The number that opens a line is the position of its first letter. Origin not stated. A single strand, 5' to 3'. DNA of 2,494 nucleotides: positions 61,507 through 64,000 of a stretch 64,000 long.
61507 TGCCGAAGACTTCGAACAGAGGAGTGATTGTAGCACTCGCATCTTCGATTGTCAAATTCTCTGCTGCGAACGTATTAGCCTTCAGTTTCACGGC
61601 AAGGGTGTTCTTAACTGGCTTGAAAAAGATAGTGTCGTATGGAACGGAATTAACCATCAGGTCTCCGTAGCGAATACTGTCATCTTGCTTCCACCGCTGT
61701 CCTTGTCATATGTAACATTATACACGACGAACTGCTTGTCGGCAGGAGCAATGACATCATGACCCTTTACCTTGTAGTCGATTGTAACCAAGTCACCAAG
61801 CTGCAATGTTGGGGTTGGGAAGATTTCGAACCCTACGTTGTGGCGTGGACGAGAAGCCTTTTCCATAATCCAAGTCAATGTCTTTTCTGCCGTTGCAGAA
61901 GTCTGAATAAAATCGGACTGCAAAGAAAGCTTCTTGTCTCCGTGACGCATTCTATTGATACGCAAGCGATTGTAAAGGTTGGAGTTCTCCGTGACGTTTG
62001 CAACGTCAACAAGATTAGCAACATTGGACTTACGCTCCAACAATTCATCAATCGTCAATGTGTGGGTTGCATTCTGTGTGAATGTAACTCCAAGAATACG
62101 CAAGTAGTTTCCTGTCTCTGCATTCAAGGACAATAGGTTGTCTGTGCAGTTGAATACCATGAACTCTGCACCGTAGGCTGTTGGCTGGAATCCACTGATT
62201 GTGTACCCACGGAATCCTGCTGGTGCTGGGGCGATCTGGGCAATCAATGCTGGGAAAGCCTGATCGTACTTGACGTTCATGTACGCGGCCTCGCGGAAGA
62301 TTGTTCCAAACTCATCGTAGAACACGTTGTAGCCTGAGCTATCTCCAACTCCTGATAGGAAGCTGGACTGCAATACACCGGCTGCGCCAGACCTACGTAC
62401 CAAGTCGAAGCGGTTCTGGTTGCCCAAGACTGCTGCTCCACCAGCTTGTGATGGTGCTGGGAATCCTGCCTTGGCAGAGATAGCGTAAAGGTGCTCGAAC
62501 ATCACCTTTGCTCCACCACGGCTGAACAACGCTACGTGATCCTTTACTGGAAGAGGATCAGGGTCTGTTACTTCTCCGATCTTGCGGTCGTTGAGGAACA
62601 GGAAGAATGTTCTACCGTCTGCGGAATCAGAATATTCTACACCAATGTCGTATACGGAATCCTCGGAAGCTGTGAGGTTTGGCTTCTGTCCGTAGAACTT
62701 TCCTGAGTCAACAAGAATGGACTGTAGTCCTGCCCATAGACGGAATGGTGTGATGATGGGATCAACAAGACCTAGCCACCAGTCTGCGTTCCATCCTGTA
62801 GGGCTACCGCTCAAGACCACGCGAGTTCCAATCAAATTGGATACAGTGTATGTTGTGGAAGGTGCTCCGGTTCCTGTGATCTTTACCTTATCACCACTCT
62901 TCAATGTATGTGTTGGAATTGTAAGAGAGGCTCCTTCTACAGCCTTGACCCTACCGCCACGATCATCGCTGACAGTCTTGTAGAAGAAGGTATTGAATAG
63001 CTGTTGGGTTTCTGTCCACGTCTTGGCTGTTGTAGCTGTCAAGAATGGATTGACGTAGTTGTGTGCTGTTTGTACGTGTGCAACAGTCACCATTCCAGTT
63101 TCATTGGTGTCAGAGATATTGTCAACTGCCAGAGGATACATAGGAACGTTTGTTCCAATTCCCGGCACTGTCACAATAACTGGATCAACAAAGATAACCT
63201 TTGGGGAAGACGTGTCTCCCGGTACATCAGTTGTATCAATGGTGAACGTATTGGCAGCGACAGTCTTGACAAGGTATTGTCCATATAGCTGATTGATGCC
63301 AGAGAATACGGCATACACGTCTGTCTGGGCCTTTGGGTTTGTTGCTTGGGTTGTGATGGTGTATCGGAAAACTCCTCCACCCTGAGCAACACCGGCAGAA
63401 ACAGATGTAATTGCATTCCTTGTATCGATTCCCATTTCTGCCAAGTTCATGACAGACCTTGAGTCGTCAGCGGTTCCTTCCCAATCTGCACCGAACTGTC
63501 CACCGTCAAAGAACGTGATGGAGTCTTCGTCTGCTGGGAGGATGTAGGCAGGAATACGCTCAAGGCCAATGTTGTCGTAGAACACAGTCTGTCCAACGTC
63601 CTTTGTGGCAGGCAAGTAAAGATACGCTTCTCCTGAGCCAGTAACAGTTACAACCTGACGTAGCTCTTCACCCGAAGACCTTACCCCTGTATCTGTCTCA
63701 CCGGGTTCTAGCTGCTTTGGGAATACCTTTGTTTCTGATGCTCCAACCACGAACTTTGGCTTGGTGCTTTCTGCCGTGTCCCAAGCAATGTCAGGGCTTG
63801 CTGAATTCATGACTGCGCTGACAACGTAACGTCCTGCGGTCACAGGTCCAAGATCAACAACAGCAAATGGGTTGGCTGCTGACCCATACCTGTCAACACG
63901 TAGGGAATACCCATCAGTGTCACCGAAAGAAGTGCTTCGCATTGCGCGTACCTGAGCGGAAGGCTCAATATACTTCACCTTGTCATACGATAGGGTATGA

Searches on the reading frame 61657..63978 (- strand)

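Call 9: search_protein_families(library=phrogs, proteins=[window:61657-63978:-], max_evalue=0.00001)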
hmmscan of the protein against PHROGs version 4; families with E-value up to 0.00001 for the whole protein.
window:61657-63978:- (773 aa): 1 family
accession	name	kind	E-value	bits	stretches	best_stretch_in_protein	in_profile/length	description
phrog_10359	-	tail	5.7e-14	51.9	1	551-765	880-1071/1081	minor tail protein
